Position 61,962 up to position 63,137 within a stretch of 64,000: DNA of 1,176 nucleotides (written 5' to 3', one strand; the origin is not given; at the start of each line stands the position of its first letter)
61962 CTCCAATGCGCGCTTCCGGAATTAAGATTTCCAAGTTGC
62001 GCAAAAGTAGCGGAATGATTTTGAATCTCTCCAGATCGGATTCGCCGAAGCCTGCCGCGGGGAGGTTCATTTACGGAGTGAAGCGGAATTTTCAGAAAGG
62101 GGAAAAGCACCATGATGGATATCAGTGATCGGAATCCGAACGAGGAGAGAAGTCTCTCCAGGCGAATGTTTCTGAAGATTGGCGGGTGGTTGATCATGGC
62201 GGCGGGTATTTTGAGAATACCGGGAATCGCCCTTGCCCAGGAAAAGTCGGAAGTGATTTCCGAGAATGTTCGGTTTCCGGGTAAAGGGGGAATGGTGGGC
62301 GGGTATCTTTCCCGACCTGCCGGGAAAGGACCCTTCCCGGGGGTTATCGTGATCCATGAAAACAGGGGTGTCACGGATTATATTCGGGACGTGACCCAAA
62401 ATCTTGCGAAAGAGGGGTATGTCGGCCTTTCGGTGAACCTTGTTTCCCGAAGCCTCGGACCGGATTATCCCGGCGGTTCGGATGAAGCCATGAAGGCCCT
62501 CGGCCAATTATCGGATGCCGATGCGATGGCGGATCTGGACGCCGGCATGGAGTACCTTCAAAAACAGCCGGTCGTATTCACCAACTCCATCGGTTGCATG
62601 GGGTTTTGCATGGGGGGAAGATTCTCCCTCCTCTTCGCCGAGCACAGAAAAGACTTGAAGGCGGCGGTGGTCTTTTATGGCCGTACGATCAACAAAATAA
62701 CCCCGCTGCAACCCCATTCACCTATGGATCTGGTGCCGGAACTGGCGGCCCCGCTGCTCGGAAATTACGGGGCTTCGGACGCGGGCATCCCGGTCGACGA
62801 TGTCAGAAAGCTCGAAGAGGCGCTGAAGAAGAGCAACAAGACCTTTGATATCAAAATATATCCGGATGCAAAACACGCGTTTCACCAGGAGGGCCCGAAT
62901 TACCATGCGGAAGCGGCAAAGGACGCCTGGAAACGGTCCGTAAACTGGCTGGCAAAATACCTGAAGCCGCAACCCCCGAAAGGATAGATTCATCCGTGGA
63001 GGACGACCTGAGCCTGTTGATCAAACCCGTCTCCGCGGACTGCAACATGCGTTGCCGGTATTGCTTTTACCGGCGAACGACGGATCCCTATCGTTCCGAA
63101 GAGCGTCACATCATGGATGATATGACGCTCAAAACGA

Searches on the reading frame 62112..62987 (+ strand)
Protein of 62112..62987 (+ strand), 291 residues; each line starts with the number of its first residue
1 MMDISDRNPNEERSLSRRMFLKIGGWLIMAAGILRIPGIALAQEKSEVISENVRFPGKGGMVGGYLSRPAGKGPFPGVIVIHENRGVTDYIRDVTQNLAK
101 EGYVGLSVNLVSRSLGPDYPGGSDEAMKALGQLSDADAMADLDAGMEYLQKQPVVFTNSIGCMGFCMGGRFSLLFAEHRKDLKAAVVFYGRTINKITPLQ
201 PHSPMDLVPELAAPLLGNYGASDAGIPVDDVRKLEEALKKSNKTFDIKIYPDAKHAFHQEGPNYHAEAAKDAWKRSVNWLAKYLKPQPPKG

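Call 10: search_protein_families(library=pfam, proteins=[window:62112-62987:+], max_evalue=0.01)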
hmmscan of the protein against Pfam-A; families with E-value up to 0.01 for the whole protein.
window:62112-62987:+ (291 aa): 6 families
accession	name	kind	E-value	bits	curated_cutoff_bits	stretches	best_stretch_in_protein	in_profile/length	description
PF01738.24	DLH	-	3.1e-54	184.3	21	1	63-284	2-217/217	Dienelactone hydrolase family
PF08840.17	BAAT_C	-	5.1e-10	40.2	20.9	1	145-200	9-64/210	BAAT / Acyl-CoA thioester hydrolase C terminal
PF00326.27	Peptidase_S9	-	3.8e-09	36.8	22.6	1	199-273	132-205/213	Prolyl oligopeptidase family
PF12740.14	PETase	-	0.00025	21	28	1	60-187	38-154/263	PET hydrolase-like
PF02230.22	Abhydrolase_2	-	0.00041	20.7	23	1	139-259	87-203/217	Phospholipase/Carboxylesterase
PF12146.15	Hydrolase_4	-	0.0029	17.4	27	0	208-260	187-237/239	Serine aminopeptidase, S33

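Call 12: find_encoding_contigs(protein=window:62112-62987:+, flank=10000, max_places=6)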
Protein window:62112-62987:+ (291 aa): 24 contigs read that carry it; 6 places shown.
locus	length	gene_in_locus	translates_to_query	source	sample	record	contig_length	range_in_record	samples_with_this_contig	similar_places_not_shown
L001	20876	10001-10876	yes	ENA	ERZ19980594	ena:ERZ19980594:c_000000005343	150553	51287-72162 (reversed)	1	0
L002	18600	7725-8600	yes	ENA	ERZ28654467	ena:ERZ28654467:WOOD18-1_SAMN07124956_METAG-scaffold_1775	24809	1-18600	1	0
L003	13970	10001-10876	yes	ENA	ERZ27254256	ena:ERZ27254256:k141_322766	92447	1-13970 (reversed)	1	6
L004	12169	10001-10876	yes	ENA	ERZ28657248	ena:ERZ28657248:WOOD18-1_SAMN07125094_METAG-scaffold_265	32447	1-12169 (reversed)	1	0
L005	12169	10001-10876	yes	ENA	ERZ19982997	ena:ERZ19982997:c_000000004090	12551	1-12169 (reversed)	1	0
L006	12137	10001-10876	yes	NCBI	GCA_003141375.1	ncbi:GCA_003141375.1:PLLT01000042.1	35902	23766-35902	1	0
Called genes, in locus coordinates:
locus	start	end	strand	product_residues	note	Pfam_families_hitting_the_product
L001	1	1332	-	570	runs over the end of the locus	PF00528:BPD_transp_1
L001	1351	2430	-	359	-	PF00005:ABC_tran, PF13304:AAA_21 (faint), PF08402:TOBE_2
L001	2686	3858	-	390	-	PF01547:SBP_bac_1, PF13531:SBP_bac_11, PF13416:SBP_bac_8, PF13343:SBP_bac_6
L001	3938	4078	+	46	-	-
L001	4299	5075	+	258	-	-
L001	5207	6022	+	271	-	PF18928:DUF5677 (weak)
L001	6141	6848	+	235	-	-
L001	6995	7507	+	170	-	PF13302:Acetyltransf_3 (weak), PF00583:Acetyltransf_1, PF13508:Acetyltransf_7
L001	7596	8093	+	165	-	PF13302:Acetyltransf_3, PF00583:Acetyltransf_1, PF13673:Acetyltransf_10, PF13508:Acetyltransf_7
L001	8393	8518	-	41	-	-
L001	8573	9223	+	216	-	PF00300:His_Phos_1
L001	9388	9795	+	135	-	PF00293:NUDIX, PF14815:NUDIX_4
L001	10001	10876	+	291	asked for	PF01738:DLH, PF00326:Peptidase_S9 (faint), PF08840:BAAT_C (weak)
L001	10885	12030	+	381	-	PF04055:Radical_SAM, PF13186:SPASM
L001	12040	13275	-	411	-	PF12838:Fer4_7 (weak), PF13183:Fer4_8, PF13534:Fer4_17 (weak), PF02754:CCG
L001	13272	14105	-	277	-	PF00890:FAD_binding_2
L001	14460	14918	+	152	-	-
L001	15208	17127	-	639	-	PF06506:PrpR_N, PF00158:Sigma54_activat, PF14532:Sigma54_activ_2, PF00004:AAA (weak), PF07724:AAA_2 (weak), PF07728:AAA_5 (weak), PF25601:AAA_lid_14, PF02954:HTH_8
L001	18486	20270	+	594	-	PF02776:TPP_enzyme_N, PF00205:TPP_enzyme_M, PF02775:TPP_enzyme_C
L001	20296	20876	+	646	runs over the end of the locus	PF00724:Oxidored_FMN, PF00890:FAD_binding_2 (weak), PF01266:DAO (weak), PF01946:Thi4 (weak), PF07992:Pyr_redox_2, PF12831:FAD_oxidored, PF13450:NAD_binding_8, PF00070:Pyr_redox, +6 more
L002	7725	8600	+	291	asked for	PF01738:DLH, PF00326:Peptidase_S9 (faint), PF08840:BAAT_C (weak)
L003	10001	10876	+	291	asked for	PF01738:DLH, PF00326:Peptidase_S9 (faint), PF08840:BAAT_C (weak)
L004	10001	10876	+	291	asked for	PF01738:DLH, PF00326:Peptidase_S9 (faint), PF08840:BAAT_C (weak)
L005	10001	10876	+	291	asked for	PF01738:DLH, PF00326:Peptidase_S9 (faint), PF08840:BAAT_C (weak)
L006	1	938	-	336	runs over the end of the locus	PF00528:BPD_transp_1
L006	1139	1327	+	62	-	-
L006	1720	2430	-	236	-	-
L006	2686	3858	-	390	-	PF01547:SBP_bac_1, PF13531:SBP_bac_11, PF13416:SBP_bac_8, PF13343:SBP_bac_6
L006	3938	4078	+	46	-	-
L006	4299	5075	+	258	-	-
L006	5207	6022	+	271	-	PF18928:DUF5677 (weak)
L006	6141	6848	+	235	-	-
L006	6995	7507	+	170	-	PF13302:Acetyltransf_3 (weak), PF00583:Acetyltransf_1, PF13508:Acetyltransf_7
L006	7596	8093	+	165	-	PF13302:Acetyltransf_3, PF00583:Acetyltransf_1, PF13673:Acetyltransf_10, PF13508:Acetyltransf_7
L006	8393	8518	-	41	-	-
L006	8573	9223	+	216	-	PF00300:His_Phos_1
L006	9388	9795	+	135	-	PF00293:NUDIX, PF14815:NUDIX_4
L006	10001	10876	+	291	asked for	PF01738:DLH, PF00326:Peptidase_S9 (faint), PF08840:BAAT_C (weak)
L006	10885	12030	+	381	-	PF04055:Radical_SAM, PF13186:SPASM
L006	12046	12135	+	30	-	?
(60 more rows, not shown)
